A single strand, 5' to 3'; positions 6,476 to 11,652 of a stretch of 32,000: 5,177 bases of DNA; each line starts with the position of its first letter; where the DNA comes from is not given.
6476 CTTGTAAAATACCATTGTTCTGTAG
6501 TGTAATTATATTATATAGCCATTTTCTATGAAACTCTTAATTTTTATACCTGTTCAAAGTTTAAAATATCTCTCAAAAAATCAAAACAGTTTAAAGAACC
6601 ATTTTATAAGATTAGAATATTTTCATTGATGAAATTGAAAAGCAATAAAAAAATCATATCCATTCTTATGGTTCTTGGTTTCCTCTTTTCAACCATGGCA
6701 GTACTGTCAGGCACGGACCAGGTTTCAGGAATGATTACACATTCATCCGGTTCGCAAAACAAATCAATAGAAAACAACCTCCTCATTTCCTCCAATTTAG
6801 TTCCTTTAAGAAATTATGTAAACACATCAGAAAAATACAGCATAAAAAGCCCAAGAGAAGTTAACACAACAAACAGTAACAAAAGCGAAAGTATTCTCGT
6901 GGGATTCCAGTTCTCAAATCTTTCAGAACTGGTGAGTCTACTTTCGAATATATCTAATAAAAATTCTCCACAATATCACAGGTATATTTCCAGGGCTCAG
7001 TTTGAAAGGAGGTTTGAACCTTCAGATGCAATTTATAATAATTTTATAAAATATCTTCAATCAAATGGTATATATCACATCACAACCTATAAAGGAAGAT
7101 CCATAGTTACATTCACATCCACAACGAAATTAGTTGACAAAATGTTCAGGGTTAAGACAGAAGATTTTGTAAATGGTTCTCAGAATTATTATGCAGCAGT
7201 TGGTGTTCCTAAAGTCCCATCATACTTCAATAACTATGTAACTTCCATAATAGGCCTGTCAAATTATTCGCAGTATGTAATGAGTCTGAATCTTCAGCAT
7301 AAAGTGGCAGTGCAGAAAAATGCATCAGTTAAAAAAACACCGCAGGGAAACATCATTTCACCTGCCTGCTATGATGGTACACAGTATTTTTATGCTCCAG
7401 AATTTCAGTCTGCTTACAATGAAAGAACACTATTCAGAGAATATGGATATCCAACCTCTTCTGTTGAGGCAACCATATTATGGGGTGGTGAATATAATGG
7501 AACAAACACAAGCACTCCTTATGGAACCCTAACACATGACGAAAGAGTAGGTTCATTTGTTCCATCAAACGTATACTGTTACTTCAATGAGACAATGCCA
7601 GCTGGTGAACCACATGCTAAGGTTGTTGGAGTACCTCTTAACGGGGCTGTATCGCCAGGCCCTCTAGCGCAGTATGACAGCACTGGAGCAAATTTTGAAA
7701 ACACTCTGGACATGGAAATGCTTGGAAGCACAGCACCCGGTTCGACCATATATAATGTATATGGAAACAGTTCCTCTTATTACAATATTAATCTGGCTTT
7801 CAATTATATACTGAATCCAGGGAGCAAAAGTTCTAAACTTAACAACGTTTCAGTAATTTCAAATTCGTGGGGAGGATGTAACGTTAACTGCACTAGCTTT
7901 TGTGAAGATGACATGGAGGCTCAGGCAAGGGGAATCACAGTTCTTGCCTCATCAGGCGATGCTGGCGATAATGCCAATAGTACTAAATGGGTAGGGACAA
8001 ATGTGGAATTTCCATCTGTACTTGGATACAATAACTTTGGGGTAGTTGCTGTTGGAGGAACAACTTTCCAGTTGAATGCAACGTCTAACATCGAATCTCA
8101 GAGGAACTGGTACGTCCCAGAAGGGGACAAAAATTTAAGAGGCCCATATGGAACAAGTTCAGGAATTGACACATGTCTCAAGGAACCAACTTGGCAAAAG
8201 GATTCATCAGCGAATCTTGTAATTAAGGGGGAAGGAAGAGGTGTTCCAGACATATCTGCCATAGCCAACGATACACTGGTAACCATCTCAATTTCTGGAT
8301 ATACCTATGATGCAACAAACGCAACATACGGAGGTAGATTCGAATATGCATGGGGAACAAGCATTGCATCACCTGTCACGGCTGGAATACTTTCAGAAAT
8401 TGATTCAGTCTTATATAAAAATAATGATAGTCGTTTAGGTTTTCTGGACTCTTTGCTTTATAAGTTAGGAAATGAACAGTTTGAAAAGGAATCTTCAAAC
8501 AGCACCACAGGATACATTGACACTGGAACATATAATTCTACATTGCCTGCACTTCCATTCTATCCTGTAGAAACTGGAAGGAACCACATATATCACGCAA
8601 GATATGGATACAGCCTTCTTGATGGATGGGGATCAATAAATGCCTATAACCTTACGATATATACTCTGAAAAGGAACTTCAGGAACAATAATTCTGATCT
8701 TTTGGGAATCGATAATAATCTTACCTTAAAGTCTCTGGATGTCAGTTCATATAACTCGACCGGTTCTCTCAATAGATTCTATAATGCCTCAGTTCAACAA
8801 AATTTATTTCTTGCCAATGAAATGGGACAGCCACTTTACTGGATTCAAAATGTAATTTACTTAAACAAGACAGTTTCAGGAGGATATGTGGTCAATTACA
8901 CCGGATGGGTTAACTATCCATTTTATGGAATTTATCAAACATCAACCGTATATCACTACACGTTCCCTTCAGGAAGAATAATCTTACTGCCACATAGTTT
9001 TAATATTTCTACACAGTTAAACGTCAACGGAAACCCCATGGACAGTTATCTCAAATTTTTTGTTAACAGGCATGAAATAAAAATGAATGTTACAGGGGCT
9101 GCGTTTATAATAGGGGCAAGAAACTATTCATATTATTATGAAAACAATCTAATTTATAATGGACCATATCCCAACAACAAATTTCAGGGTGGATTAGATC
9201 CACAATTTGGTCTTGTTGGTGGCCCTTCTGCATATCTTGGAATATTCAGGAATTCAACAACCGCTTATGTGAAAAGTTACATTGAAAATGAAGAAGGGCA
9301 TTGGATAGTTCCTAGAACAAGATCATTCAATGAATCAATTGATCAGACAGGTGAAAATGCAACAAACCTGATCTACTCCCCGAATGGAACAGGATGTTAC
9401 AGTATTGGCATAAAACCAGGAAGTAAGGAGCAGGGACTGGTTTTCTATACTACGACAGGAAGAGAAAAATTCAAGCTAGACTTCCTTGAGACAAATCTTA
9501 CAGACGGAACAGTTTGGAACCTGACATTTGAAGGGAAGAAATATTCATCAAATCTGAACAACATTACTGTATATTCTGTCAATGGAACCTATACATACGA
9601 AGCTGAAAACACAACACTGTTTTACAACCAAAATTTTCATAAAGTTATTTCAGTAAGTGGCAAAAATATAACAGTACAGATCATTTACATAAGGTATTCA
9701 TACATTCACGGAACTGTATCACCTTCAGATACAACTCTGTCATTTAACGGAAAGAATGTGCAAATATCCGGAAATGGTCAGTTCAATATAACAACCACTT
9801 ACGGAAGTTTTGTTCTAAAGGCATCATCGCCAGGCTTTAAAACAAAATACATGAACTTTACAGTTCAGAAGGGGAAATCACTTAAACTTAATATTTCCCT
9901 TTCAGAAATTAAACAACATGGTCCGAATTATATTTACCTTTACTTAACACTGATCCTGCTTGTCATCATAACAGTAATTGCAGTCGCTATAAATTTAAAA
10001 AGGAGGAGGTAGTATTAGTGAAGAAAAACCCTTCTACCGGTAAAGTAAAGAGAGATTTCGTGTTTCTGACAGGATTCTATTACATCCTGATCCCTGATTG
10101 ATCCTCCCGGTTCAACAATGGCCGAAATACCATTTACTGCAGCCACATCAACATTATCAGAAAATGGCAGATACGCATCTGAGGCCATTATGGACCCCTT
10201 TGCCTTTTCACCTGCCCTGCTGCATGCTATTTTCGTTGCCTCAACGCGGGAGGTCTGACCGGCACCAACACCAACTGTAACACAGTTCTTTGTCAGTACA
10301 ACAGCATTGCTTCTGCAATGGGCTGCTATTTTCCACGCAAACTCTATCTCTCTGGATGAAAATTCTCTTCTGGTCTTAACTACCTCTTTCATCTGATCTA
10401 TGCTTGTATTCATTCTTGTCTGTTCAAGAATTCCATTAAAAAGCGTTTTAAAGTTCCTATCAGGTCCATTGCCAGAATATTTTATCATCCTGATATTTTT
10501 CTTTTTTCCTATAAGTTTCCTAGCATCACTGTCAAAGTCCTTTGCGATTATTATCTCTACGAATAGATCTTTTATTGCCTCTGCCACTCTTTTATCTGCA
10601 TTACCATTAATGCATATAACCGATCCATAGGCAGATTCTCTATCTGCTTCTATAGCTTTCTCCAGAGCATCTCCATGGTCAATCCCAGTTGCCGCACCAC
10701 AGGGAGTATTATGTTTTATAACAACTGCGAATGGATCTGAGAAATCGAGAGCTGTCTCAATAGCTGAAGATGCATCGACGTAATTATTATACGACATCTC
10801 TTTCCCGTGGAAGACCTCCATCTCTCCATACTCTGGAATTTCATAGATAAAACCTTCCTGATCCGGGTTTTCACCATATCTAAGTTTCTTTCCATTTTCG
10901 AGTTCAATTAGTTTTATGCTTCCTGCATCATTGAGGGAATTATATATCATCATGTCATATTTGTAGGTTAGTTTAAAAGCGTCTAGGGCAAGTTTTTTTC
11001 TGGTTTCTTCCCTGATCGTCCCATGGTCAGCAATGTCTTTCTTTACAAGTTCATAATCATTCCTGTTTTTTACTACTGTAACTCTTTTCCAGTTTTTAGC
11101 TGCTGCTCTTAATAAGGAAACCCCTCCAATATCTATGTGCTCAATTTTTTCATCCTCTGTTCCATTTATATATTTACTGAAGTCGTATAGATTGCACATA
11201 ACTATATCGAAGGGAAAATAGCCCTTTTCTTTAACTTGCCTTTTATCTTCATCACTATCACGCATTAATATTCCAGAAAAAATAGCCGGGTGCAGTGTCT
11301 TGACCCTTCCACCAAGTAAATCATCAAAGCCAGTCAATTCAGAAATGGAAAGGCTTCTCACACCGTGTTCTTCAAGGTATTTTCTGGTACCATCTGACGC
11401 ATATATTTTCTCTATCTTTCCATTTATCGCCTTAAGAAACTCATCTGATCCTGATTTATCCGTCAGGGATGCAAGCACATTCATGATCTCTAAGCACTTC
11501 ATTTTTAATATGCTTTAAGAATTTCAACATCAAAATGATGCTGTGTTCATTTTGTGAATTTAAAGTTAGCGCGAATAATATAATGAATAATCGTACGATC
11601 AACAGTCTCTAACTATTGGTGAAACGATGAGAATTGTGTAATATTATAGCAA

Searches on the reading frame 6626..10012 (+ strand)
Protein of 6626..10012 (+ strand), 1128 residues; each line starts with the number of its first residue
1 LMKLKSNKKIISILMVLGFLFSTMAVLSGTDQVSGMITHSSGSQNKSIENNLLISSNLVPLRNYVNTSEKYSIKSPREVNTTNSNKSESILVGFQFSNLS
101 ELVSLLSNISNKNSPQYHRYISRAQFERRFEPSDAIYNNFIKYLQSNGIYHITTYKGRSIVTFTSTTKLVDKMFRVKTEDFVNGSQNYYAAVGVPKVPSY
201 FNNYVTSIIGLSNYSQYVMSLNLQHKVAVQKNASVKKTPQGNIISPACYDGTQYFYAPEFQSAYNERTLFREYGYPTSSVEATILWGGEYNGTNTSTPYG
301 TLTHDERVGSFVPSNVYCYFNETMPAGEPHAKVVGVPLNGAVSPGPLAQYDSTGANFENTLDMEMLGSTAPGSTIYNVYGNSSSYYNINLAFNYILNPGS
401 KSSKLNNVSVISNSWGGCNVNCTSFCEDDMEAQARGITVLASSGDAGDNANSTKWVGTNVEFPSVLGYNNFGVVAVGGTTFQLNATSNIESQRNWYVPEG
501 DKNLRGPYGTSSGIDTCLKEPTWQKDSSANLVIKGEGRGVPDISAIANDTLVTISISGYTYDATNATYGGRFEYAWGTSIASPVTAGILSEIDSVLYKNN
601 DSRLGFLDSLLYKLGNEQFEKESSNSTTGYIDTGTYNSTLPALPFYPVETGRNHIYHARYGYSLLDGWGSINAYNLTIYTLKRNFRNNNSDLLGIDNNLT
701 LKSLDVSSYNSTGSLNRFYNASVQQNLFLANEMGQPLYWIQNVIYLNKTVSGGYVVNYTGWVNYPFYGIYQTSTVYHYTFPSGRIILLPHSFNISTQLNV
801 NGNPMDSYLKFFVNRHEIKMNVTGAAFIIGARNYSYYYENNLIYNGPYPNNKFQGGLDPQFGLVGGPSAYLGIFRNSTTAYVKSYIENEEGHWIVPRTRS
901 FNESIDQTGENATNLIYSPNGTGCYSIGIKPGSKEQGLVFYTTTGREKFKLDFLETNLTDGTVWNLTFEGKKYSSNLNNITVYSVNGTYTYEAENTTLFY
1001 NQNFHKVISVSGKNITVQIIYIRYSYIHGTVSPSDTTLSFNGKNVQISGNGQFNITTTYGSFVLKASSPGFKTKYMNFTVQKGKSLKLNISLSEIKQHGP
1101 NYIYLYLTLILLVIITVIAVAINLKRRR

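Call 76: search_protein_families(library=pfam, proteins=[window:6626-10012:+], max_evalue=0.001)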
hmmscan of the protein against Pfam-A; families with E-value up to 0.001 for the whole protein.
window:6626-10012:+ (1128 aa): 2 families
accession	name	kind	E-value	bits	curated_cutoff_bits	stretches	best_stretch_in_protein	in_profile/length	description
PF09286.16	Pro-kuma_activ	-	1.5e-23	84.1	23.5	1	79-213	6-142/143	Pro-kumamolisin, activation domain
PF13715.12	CarbopepD_reg_2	-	0.00038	20.9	32.2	0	1049-1094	32-78/88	CarboxypepD_reg-like domain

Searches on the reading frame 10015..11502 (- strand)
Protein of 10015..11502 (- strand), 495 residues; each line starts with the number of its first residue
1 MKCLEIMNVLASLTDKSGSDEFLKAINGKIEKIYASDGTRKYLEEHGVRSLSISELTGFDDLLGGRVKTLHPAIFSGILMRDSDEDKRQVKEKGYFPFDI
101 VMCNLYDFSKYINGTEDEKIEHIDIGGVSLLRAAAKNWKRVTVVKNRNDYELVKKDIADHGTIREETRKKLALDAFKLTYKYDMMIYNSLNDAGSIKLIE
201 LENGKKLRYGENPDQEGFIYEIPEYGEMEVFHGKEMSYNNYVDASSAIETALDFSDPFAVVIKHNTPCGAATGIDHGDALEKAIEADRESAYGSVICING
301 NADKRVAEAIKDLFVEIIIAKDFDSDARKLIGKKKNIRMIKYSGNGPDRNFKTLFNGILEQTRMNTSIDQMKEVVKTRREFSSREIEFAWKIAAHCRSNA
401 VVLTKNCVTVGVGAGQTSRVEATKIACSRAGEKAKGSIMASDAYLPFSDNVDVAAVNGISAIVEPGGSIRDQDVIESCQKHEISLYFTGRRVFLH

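Call 76: search_protein_families(library=pfam, proteins=[window:10015-11502:-], max_evalue=0.001)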
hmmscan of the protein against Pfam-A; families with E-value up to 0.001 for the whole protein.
window:10015-11502:- (495 aa): 2 families
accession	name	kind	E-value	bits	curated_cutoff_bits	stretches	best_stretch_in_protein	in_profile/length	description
PF01808.24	AICARFT_IMPCHas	-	1.2e-91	307.9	25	1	134-428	1-310/311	AICARFT/IMPCHase bienzyme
PF02142.27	MGS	-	1.3e-08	35.3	24.1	1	25-128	8-93/94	MGS-like domain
